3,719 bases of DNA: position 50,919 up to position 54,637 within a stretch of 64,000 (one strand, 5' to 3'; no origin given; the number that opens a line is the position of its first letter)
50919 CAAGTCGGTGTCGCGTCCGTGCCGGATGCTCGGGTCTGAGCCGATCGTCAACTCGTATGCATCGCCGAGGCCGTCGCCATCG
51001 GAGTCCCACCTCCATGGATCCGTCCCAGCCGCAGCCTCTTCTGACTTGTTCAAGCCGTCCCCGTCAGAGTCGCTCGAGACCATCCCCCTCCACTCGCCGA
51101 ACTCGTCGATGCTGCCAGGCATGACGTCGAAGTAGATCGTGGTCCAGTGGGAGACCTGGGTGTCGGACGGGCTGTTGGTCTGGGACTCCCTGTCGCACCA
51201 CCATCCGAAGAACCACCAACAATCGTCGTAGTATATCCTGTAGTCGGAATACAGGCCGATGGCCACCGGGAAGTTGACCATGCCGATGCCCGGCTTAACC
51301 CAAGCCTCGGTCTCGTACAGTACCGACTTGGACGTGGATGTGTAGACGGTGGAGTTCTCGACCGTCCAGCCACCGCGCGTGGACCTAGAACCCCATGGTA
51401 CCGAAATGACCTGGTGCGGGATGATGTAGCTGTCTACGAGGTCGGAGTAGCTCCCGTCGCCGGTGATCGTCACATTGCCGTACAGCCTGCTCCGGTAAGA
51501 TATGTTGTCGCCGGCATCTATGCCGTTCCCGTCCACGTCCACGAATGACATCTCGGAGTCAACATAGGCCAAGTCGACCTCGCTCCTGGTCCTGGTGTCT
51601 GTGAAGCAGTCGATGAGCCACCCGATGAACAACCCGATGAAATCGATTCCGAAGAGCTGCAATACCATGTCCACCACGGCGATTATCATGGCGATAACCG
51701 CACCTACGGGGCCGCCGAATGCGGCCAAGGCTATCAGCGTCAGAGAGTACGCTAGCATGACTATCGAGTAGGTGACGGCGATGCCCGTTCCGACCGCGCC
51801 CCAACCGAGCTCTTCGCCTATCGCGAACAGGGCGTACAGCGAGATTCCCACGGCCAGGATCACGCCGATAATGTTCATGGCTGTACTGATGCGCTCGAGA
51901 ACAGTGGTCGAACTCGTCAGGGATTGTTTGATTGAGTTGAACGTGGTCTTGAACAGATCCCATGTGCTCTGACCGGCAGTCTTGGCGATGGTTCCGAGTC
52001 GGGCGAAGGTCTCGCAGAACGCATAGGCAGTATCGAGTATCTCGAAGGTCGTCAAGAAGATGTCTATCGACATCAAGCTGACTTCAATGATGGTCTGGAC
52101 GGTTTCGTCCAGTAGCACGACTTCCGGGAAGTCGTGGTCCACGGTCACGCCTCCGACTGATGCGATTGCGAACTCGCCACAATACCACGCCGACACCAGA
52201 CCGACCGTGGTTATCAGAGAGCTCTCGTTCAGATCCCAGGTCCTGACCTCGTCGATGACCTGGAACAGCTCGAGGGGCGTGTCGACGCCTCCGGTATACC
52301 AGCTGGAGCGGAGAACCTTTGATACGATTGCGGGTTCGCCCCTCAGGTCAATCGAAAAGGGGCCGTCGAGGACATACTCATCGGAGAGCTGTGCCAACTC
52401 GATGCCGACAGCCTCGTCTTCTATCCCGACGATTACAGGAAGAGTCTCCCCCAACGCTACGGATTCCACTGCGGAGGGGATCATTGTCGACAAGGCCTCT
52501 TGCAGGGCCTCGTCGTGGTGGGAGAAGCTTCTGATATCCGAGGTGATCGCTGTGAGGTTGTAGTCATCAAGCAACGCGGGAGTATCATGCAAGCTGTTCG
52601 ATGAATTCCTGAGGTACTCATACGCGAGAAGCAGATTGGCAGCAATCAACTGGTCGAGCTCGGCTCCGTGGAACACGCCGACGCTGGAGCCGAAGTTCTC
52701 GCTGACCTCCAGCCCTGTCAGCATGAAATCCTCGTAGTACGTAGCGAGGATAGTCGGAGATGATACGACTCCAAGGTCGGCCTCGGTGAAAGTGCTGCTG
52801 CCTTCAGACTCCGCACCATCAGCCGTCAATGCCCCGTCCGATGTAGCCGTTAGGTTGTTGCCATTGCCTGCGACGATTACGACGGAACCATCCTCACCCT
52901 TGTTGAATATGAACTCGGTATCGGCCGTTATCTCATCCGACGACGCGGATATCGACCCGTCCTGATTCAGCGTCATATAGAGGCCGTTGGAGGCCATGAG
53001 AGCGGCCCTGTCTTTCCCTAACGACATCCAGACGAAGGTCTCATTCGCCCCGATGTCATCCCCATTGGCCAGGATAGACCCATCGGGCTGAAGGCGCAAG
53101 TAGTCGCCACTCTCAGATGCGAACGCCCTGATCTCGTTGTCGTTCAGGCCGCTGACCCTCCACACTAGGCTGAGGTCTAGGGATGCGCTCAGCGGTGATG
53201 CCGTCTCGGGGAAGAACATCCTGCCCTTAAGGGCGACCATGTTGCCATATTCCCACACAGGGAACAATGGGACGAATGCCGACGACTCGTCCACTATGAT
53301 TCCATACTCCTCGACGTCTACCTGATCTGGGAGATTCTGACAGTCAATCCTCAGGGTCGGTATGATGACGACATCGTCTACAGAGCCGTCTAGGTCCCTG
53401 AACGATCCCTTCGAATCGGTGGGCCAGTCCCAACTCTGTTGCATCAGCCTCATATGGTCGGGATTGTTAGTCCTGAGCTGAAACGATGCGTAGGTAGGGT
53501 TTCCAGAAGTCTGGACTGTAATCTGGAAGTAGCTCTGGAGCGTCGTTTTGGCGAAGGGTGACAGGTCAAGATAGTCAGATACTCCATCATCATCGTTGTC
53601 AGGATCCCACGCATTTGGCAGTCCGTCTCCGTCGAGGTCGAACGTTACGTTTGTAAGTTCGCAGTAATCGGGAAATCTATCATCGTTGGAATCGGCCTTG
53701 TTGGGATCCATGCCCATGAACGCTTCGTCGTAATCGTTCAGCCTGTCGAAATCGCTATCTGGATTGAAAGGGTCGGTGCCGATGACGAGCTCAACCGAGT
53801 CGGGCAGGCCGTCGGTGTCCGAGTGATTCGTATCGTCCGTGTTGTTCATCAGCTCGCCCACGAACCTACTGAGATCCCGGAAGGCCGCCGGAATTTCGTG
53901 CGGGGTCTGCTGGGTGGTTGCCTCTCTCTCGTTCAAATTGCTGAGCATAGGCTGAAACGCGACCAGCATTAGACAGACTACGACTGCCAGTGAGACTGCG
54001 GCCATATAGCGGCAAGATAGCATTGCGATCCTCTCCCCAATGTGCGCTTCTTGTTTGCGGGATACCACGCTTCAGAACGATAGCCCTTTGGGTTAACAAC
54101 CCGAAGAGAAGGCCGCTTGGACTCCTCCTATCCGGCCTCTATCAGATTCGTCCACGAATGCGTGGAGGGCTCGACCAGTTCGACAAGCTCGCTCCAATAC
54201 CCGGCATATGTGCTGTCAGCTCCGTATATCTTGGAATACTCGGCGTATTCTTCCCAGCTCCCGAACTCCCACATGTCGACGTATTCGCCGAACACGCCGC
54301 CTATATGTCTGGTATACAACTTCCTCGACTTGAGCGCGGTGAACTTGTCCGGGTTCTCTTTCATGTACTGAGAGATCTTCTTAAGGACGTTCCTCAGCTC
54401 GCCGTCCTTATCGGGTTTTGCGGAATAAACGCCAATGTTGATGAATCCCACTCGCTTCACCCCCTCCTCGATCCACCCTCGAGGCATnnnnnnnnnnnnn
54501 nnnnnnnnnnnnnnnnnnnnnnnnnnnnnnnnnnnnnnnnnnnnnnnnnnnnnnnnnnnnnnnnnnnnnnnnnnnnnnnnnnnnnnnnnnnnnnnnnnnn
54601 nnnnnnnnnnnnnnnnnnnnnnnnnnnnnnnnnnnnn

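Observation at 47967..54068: A 2033-aa, 6.1-kb gene for a composite calcium-repeat, propeller and trefoil surface protein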

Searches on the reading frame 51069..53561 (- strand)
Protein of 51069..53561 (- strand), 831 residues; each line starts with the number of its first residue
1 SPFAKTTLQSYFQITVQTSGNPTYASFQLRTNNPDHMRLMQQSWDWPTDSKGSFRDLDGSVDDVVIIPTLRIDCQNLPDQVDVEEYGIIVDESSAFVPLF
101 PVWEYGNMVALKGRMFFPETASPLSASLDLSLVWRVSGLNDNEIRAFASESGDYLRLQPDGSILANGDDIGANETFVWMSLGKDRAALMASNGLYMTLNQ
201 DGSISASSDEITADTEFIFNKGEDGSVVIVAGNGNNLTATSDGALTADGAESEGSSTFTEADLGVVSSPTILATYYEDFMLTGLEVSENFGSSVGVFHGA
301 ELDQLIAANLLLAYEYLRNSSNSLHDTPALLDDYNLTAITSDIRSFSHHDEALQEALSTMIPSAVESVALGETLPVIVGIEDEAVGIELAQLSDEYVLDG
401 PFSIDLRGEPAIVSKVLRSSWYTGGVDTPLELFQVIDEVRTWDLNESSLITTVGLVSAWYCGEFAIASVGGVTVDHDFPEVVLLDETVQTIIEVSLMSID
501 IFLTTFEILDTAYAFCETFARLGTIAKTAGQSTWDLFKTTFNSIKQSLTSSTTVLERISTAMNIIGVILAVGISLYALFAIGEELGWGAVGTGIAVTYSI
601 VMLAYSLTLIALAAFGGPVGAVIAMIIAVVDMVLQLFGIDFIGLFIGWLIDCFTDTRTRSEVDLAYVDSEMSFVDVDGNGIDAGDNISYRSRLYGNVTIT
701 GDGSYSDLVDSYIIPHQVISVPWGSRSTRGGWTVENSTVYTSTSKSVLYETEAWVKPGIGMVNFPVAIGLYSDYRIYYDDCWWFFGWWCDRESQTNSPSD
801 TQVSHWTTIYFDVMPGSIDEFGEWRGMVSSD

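Call 29: search_solved_structures(query=A1, max_evalue=0.01)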
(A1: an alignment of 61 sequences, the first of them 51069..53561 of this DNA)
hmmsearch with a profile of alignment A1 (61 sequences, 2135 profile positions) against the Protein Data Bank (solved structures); distinct sequences matched with E-value up to 0.01: 141 (the best 60 are shown).
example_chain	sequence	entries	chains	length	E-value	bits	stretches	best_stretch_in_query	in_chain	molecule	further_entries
6d69_A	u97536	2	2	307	1.1e-65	225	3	1255-1387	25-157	NHL Repeat Region of D. melanogaster Thin | Thin, isoform D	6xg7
7qrx_A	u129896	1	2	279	3.2e-51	177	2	1265-1397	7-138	E3 ubiquitin-protein ligase TRIM71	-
9jur_A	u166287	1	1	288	3.4e-51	177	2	1265-1397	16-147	E3 ubiquitin-protein ligase TRIM71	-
6fpt_A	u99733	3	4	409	8e-51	175.7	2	1261-1397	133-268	E3 ubiquitin-protein ligase TRIM71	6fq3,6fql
8j72_A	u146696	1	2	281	1.1e-50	175.2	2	1265-1397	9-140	E3 ubiquitin-protein ligase TRIM71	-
7qrw_A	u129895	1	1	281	4.9e-46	159.8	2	1226-1391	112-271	Isoform 4 of Tripartite motif-containing protein 3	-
7b96_A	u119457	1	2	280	5.9e-45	156.3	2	1226-1391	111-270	Isoform 2 of Tripartite motif-containing protein 2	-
7qrv_A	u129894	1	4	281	7.2e-45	156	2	1226-1391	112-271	Tripartite motif-containing protein 2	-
7b2r_A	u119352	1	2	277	7.6e-45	155.9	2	1225-1388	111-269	Tripartite motif-containing protein 2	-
3ww9_A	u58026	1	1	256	3.9e-38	133.6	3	1275-1399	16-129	pizza6 protein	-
6qsd_A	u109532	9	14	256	4.4e-38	133.5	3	1275-1399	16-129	Pizza6S | Pizza6-S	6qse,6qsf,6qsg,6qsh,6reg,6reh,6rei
6rej_A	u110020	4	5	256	6.9e-38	132.8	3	1275-1399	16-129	Pizza6-SH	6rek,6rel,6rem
3wwa_A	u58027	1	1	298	1.8e-37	131.4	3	1275-1399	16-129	Pizza7H protein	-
7zcj_A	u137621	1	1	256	1e-34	122.3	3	1275-1399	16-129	Pizza6-TNH-TSH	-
7zqg_A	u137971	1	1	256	1.2e-34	122.1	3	1275-1399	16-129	Pizza6-KSH-TSH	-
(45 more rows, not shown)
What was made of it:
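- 52824..53102 (-): Fascin/CBM92-like beta-trefoil (aa ~323-415), carried between long 20-26-residue beta-strands. PDB profile E 4e-25 (call 29).
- On NHL-repeat beta-propeller (PF01436): Family profile against 6d69/7qrx and similar chains, E 1e-65 to 1e-45 (call 29).
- Closest known: Teneurin-like proteins and NHL-propeller receptors. Same: An NHL propeller serves as an exposed binding module in a very large surface protein (call 29).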

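Call 35: predict_structure(alignment_id=A1)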
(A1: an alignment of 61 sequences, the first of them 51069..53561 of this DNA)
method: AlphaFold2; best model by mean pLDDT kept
length: 831 residues; sequences in the alignment: 61
mean_pLDDT: 84.1   pTM: 0.67
mean pLDDT of the five models: 84.1, 83.8, 82.5, 81.9, 80.9
residues with pLDDT >= 90: 448; 70-90: 284; 50-70: 21; < 50: 78
segments of 3 or more residues with pLDDT < 50: 479-491, 493-553, 555-557
pLDDT, mean of each block of 10 residues (from residue 1): 81 95 96 92 89 87 93 94 92 95 89 95 94 94 94 94 94 93 91 94 93 93 91 92 87 85 92 94 95 95 90 88 92 90 95 94 93 95 94 85 93 94 92 91 84 88 90 68 46 43 39 38 34 39 32 47 69 79 75 80 82 75 78 75 77 82 90 87 92 93 87 93 91 93 93 94 91 89 73 81 85 92 86 69
secondary structure, 60 per line:
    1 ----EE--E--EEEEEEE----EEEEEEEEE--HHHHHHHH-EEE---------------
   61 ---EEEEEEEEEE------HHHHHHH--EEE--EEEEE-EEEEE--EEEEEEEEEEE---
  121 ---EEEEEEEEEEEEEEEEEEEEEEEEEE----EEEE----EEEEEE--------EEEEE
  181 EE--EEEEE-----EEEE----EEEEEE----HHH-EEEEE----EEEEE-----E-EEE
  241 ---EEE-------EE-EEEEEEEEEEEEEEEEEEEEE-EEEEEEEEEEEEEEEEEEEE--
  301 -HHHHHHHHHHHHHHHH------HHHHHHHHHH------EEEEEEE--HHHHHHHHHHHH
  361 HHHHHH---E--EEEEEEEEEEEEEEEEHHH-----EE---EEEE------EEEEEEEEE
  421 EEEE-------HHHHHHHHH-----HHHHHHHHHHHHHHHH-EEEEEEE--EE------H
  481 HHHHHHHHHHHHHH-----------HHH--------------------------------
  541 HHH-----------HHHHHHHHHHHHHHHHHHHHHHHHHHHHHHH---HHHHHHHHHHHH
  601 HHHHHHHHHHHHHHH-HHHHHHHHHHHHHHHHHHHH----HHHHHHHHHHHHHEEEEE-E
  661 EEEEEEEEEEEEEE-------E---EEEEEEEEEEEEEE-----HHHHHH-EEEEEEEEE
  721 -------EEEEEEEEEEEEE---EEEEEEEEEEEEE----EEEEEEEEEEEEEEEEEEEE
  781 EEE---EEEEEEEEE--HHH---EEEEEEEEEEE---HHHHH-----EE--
elements in order (helices of 4 or more, strands of 3 or more residues): E12-18 E23-31 H34-41 E43-45 E64-73 H80-86 E89-91 E94-98 E100-104 E107-117 E124-149 E154-157 E162-167 E176-182 E185-189 E195-198 E203-208 E217-221 E226-230 E238-240 E244-246 E257-277 E279-298 H302-317 H324-333 E340-346 H349-366 E373-388 E402-405 E412-424 H432-440 H446-461 E463-469 H480-494 H555-585 H589-615 H617-636 H641-653 E654-658 E660-674 E686-699 H705-710 E712-720 E728-740 E744-756 E761-783 E787-795 E804-814 H818-822
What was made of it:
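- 53199..53558 (-): Family-specific beta-sandwich (aa ~171-290) containing the invariant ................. motif. AlphaFold pLDDT 87-96 (call 35).
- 52824..53102 (-): Model (call 35).
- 52149..52661 (-): Family-specific alpha/beta domain (aa ~470-640). AlphaFold pLDDT ~85-95 (call 35).
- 51099..51602 (-): Post-membrane beta-sandwich (aa ~823-990) with a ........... loop and the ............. motif. AlphaFold pLDDT 87-94 (call 35).
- Checked: The "long helical or unknown region" (aa 440-640) is a confidently modelled alpha/beta domain (call 35).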

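Call 38: fold_search(model_id=the predicted structure, library=pdb)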
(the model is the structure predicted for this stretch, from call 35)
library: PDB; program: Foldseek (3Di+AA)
matches with E <= 10: 988; with E <= 0.001: 264
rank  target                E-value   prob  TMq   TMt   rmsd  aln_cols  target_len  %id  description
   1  7zau_E                2.1e-09  1.00  0.15  0.24  17.9       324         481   13  Fascin-1 in complex with Nb 3E11 (released 2023-09-27)
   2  6i11                  4.4e-09  1.00  0.14  0.24  15.4       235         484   14  CRYSTAL STRUCTURE OF FASCIN IN COMPLEX WITH COMPOUND 3 (released 2019-02-27)
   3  7zau_C                4.6e-09  1.00  0.14  0.24  15.2       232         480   15  Fascin-1 in complex with Nb 3E11 (released 2023-09-27)
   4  8vo5_A                6.0e-09  1.00  0.15  0.25  17.2       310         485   14  Cryo-EM structure of fascin bound to F-actin (actin binding site 1) (released 2025-01-15)
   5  4goy_B                8.3e-09  1.00  0.14  0.24  16.5       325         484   14  The crystal structure of human fascin 1 K41A mutant (released 2012-11-28)
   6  7zau_G                9.7e-09  1.00  0.14  0.24  16.0       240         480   14  Fascin-1 in complex with Nb 3E11 (released 2023-09-27)
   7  4gov_B                1.1e-08  1.00  0.14  0.24  12.1       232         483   15  The crystal structure of human fascin 1 S39D mutant (released 2012-11-28)
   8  3p53_A                1.5e-08  1.00  0.14  0.24  14.3       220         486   15  Structure of fascin (released 2011-06-29)
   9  6i10                  1.6e-08  1.00  0.14  0.24  15.4       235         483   15  CRYSTAL STRUCTURE OF FASCIN IN COMPLEX WITH COMPOUND 2 (released 2019-02-27)
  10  6i0z_A                2.9e-08  1.00  0.14  0.23  14.6       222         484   15  CRYSTAL STRUCTURE OF FASCIN IN COMPLEX WITH COMPOUND 1 (released 2019-02-27)
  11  3q7x                  3.1e-08  1.00  0.14  0.84   2.3       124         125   21  Crystal structure of Symfoil-4P/PV1: de novo designed beta-trefoil architecture with symmetric primary structure, primit (released 2012-01-11)
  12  9gxi_A                3.1e-08  1.00  0.14  0.25   9.9       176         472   19  Subtomogram average of fascin-actin complex (released 2025-06-11)
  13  3p53_B                3.1e-08  1.00  0.14  0.24  14.0       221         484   15  Structure of fascin (released 2011-06-29)
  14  3llp_B                3.1e-08  1.00  0.14  0.24  13.6       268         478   16  1.8 Angstrom human fascin 1 crystal structure (released 2010-04-07)
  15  4gp0_B                3.4e-08  1.00  0.14  0.24  14.0       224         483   16  The crystal structure of human fascin 1 R149A K150A R151A mutant (released 2012-11-28)
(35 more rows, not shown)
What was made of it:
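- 52824..53102 (-): Foldseek, TM-score 0.80-0.85 normalised to the trefoil targets (Symfoil, CBM92) (call 38).
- On Fascin/FRG1-type beta-trefoil (PF06268, PF06229): Foldseek E 2e-9, TM-score 0.8 or more normalised to the trefoil targets (call 38).
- Closest known: CBM92 and fascin-type beta-trefoils. Same: The trefoil at aa ~323-415 superposes on CBM92, Symfoil and fascin domains, with TM-score 0.80-0.85 normalised to the target (call 38).
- Trefoil and propeller are confirmed by the PDB profile search (call 29) and by Foldseek (call 38).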

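Call 68: search_protein_families(library=ncbifam, proteins=[window:51069-53561:-], max_evalue=10)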
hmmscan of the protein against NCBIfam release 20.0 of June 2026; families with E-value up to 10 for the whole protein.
window:51069-53561:- (831 aa): 0 families

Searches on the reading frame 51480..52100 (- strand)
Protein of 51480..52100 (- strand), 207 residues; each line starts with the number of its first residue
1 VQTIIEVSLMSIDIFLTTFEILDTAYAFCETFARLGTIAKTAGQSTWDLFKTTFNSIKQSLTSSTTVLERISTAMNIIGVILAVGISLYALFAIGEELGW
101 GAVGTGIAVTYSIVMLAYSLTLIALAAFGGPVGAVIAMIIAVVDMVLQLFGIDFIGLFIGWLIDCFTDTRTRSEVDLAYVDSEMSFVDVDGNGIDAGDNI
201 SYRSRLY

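Call 41: search_protein_families(library=pfam, proteins=[window:51480-52100:-], max_evalue=10)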
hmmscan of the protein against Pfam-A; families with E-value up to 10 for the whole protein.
window:51480-52100:- (207 aa): 3 families
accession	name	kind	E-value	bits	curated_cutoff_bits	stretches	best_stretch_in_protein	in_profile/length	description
PF04306.18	DUF456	-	0.016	15.9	29.4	1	80-166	9-92/139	Protein of unknown function (DUF456)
PF06961.18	DUF1294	-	0.14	12.8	25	1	121-140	26-45/55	Protein of unknown function (DUF1294)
PF18949.5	DUF5693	-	2.6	6.9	29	1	67-143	311-387/609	Family of unknown function (DUF5693)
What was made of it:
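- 51603..51899 (-): Mid-protein bundle of four hydrophobic helices (aa ~724-822), taken as transmembrane. DUF456 similarity is sub-threshold only (call 41).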

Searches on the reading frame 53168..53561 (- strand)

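Call 41: search_protein_families(library=pfam, proteins=[window:53168-53561:-], max_evalue=10)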
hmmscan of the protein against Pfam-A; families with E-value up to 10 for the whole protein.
window:53168-53561:- (131 aa): 0 families
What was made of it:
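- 53199..53558 (-): No Pfam match (call 41).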

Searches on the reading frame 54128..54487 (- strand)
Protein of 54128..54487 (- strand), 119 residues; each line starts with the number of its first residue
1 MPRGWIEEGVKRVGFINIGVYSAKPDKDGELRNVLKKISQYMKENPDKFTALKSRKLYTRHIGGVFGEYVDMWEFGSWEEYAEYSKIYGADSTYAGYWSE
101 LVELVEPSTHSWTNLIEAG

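Call 9: search_protein_families(library=pfam, proteins=[window:54128-54487:-], max_evalue=0.01)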
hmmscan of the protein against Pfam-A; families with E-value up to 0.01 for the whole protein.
window:54128-54487:- (119 aa): 0 families
